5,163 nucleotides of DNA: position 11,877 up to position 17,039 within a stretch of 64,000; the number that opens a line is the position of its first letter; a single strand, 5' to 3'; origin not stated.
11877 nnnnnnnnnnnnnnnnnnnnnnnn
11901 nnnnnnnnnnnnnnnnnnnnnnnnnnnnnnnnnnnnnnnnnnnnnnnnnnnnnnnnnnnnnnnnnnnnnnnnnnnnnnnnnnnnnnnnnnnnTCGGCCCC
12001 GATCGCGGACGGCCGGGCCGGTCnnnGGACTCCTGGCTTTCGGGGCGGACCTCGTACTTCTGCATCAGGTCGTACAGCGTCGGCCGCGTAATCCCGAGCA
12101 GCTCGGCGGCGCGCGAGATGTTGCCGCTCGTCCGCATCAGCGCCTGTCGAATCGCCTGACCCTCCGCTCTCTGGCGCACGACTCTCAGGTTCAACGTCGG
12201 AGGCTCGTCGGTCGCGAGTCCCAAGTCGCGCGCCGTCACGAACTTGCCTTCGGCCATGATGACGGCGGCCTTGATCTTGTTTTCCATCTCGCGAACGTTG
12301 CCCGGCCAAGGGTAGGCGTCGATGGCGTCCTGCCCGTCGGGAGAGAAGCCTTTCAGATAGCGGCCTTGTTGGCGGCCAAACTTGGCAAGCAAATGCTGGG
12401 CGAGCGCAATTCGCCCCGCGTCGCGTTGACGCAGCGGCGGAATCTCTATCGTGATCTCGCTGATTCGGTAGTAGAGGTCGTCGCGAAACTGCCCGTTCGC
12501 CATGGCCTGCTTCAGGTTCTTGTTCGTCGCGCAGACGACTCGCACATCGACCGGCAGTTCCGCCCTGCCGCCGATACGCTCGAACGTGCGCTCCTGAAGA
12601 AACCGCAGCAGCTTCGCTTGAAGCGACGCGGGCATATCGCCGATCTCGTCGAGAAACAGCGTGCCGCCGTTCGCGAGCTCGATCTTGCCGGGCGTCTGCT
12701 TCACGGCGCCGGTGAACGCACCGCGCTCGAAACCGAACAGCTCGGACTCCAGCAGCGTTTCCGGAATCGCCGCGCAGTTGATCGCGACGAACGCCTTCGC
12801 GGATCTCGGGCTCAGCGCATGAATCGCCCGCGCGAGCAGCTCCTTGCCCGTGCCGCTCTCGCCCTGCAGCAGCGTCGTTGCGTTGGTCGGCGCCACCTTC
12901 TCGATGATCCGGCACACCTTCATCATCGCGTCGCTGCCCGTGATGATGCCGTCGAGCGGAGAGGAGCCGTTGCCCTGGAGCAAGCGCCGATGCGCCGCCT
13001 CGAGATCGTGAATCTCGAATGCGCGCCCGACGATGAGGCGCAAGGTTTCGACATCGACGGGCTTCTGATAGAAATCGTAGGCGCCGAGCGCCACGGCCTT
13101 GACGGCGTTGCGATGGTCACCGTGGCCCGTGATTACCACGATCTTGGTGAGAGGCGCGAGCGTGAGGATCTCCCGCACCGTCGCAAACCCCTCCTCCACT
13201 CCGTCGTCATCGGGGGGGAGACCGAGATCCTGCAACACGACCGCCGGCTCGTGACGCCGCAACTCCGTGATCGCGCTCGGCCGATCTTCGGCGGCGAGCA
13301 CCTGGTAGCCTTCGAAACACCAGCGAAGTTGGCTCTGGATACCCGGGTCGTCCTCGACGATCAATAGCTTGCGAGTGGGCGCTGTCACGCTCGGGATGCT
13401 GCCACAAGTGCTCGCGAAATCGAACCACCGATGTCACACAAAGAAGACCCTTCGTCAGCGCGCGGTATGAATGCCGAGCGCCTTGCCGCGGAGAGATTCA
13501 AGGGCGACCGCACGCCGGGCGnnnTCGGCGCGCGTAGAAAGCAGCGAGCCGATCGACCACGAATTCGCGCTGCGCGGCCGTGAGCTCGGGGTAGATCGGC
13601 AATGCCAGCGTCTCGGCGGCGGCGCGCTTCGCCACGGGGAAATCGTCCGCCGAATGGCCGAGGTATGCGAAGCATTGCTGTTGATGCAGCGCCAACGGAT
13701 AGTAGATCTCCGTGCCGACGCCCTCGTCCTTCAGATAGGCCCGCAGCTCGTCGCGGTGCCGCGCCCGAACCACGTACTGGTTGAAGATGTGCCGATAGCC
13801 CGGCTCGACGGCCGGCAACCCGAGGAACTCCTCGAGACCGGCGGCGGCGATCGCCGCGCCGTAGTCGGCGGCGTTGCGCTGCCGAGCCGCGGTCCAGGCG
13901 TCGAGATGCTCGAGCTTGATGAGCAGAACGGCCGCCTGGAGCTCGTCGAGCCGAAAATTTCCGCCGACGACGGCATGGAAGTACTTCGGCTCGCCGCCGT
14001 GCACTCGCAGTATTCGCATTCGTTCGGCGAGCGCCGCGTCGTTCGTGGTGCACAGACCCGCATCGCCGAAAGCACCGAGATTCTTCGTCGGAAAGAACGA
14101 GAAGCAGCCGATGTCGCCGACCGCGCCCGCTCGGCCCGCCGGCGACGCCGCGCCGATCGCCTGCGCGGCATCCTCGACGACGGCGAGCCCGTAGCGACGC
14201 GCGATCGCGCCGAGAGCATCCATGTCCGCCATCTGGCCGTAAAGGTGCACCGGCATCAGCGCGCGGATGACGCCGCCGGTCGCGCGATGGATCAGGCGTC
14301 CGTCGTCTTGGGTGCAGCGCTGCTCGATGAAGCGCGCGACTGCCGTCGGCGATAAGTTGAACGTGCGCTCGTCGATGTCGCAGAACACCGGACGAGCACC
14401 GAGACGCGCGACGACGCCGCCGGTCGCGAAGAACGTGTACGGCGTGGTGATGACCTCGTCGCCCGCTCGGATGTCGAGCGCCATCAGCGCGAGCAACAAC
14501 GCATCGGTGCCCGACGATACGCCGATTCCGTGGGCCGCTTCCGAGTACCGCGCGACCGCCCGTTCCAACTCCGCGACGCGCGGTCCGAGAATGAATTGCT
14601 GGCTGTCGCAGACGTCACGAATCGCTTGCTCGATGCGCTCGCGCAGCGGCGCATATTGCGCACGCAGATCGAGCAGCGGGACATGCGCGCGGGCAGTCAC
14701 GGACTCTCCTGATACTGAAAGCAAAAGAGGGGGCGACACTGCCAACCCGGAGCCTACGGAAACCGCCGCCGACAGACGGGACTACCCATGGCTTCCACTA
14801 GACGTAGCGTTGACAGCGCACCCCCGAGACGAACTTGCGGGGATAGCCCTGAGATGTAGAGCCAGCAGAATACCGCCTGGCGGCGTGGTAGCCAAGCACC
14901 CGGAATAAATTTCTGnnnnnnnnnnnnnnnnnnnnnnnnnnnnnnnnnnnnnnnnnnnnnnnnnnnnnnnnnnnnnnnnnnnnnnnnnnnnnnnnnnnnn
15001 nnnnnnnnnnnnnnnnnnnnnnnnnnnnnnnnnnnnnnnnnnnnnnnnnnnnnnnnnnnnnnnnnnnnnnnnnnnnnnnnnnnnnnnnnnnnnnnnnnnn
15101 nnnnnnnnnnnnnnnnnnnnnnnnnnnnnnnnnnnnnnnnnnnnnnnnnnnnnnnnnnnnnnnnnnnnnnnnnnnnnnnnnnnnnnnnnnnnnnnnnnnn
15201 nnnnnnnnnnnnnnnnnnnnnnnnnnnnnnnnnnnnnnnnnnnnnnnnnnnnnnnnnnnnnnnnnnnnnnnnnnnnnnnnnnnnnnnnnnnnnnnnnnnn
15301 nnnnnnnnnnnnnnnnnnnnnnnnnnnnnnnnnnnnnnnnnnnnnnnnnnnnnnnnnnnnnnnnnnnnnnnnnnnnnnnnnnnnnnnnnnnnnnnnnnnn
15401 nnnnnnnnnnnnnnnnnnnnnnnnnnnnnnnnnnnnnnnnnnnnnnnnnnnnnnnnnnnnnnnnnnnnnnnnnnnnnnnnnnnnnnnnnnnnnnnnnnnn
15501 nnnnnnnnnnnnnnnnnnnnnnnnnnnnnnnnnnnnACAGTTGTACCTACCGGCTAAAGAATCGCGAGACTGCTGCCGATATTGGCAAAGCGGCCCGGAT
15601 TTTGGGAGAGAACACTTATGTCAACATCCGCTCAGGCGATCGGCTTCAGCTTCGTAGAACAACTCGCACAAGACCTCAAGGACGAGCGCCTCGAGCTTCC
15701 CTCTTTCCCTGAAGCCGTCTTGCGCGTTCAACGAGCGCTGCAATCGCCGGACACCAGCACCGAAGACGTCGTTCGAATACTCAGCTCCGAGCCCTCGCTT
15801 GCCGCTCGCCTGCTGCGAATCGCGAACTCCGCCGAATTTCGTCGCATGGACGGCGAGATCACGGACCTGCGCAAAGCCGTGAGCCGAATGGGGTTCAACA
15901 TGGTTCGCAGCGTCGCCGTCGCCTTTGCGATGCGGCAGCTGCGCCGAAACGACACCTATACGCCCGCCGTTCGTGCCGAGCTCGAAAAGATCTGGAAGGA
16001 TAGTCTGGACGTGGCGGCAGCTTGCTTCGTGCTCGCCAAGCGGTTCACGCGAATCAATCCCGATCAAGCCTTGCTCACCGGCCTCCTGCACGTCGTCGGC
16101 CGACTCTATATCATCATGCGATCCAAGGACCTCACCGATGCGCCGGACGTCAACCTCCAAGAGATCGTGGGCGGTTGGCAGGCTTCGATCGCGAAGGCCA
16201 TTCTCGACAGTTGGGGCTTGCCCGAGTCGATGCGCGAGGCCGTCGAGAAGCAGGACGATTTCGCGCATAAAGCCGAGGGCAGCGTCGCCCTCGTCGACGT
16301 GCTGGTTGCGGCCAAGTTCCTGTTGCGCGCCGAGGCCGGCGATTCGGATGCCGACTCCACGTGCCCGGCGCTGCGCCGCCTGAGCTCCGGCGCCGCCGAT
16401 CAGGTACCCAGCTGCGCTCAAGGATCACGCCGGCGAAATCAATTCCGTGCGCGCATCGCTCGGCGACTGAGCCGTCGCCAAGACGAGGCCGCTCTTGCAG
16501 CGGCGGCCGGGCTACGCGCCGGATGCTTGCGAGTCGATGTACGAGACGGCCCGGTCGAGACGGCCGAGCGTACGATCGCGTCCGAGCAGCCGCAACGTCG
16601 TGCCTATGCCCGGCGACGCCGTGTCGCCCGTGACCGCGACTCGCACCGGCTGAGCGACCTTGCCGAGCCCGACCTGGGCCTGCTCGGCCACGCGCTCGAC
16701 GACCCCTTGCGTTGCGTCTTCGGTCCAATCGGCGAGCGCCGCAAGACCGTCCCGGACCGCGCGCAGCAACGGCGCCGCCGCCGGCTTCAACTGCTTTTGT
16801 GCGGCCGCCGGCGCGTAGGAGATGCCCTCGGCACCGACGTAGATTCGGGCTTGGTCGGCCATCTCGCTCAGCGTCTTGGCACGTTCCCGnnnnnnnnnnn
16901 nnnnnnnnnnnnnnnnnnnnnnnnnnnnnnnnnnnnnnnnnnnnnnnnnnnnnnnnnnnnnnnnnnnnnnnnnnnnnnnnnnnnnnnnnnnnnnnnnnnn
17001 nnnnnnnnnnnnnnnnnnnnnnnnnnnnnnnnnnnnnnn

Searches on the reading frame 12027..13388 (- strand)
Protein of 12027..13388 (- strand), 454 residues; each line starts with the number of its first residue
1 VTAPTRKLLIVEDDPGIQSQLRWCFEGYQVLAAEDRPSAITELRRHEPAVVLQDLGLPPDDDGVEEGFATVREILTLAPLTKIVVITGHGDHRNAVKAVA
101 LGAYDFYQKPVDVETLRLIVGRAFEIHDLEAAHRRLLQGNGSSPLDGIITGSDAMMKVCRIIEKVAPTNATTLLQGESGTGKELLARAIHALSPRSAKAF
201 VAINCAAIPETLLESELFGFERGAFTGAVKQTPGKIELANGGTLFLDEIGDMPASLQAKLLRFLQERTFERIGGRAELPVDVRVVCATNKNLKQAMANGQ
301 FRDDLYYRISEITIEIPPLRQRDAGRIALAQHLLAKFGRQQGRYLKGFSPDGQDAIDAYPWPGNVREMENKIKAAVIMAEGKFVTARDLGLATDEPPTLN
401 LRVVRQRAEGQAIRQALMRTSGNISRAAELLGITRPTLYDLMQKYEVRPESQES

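Call 45: search_protein_families(library=pfam, max_evalue=0.001, proteins=[window:12027-13388:-])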
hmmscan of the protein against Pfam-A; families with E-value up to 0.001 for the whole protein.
window:12027-13388:- (454 aa): 9 families
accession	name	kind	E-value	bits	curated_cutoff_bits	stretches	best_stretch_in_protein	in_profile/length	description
PF00158.32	Sigma54_activat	-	6.1e-72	241.2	20.2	1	148-315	1-168/168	Sigma-54 interaction domain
PF14532.12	Sigma54_activ_2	-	1.3e-23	84.1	25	1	152-319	4-138/138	Sigma-54 interaction domain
PF00072.30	Response_reg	-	9.2e-18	64.9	30.2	1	9-118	2-108/111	Response regulator receiver domain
PF25601.1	AAA_lid_14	-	1.1e-16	60.8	27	1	327-390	8-71/87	AAA+ ATPase lid domain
PF02954.25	HTH_8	-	1.3e-11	44.5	22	1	408-445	5-42/42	Bacterial regulatory protein, Fis family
PF01078.27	Mg_chelatase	-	3.3e-08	33.6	20.3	1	227-290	93-158/207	Magnesium chelatase, subunit ChlI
PF07728.20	AAA_5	-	6.6e-08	33.1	22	1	172-291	2-124/139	AAA domain (dynein-related subfamily)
PF13518.12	HTH_28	-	0.00018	22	25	1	411-446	4-37/52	Helix-turn-helix domain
PF00004.35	AAA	-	0.00032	21.6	21.2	1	173-290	2-110/131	ATPase family associated with various cellular activities (AAA)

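Call 56: search_protein_families(library=ncbifam, max_evalue=0.000001, proteins=[window:12027-13388:-])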
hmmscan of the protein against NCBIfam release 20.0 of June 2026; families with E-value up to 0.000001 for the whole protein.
window:12027-13388:- (454 aa): 43 families (the best 25 are shown)
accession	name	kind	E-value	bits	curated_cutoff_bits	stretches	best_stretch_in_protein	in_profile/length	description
TIGR02915.1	PEP_resp_reg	equivalog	7.7e-205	680.9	502.6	1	8-447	1-444/445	PEP-CTERM-box response regulator transcription factor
NF008469.0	PRK11361.1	equivalog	5.7e-118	394.5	714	1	4-449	3-458/461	acetoacetate metabolism transcriptional regulator AtoC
TIGR01818.1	ntrC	equivalog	1.2e-109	367.2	558.6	1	9-390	2-378/463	nitrogen regulation protein NR(I)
TIGR01817.1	nifA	equivalog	6.1e-104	348.7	528.85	1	144-406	194-455/534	nif-specific transcriptional activator NifA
NF041946.1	LuxO_transreg_Vib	equivalog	5.7e-102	341.9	800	1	38-388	31-375/463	quorum-sensing sigma-54 dependent transcriptional regulator LuxO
NF007689.0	PRK10365.1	equivalog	2.8e-97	326.3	760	1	8-439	8-436/441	sigma-54-dependent response regulator transcription factor ZraR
NF041552.1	TF_PrdR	equivalog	3.6e-97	326.1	795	1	144-446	265-577/577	sigma-54 dependent transcriptional regulator PrdR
NF011695.0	PRK15115.1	equivalog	4.3e-96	322.4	763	1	5-449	6-440/445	two-component system response regulator GlrR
NF049963.1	RespRegFlgRCampy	domain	5e-93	312.3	750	1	8-447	3-429/429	fla regulon two-component system response regulator FlgR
NF051870.1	NAssimRespRegNtrX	equivalog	5.5e-93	312.3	600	1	7-440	3-445/452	nitrogen assimilation response regulator NtrX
NF008176.1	PRK10923.1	equivalog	2.5e-90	303.3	620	1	8-390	6-382/469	nitrogen regulation protein NR(I)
NF050807.1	TransRegFlbDCaul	equivalog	1.6e-89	300.9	750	1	147-393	119-365/454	sigma-54-dependent transcriptional regulator FlbD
NF038308.1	RNA_repair_RtcR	equivalog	2.3e-87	294.1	650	1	136-390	170-433/530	RNA repair transcriptional activator RtcR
NF003451.0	PRK05022.1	equivalog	4.1e-86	289.7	476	1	146-447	190-510/512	nitric oxide reductase transcriptional regulator NorR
TIGR02329.1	propionate_PrpR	equivalog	7.6e-81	272.3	499.2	1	145-443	211-525/526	propionate catabolism operon regulatory protein PrpR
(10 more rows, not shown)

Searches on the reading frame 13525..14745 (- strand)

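Call 45: search_protein_families(library=pfam, max_evalue=0.001, proteins=[window:13525-14745:-])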
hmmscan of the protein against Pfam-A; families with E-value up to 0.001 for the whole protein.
window:13525-14745:- (407 aa): 2 families
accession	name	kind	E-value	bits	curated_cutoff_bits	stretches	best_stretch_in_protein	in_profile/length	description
PF01041.23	DegT_DnrJ_EryC1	-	1.1e-109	367.4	19.8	1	35-400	4-359/360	DegT/DnrJ/EryC1/StrS aminotransferase family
PF01212.27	Beta_elim_lyase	-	1.1e-09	38.5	27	1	55-252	32-229/288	Beta-eliminating lyase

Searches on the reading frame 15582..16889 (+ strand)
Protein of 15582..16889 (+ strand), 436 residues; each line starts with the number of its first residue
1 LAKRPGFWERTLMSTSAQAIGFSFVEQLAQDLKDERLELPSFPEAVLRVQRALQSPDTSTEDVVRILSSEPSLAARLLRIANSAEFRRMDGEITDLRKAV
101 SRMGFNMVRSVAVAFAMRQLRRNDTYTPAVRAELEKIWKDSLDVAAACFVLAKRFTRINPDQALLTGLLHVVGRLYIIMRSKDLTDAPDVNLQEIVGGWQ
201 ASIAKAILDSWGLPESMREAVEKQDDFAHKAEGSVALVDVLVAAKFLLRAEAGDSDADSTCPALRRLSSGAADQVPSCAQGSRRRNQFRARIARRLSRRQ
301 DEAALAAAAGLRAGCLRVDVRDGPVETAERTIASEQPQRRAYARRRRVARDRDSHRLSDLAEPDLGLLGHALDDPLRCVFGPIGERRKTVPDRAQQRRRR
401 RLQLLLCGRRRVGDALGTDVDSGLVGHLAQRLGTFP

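Call 45: search_protein_families(library=pfam, max_evalue=0.001, proteins=[window:15582-16889:+])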
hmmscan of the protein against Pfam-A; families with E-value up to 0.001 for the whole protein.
window:15582-16889:+ (436 aa): 1 family
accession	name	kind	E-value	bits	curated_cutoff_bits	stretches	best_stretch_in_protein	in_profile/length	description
PF08668.18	HDOD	-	5.5e-37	127.6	22.9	1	39-226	1-195/196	HDOD domain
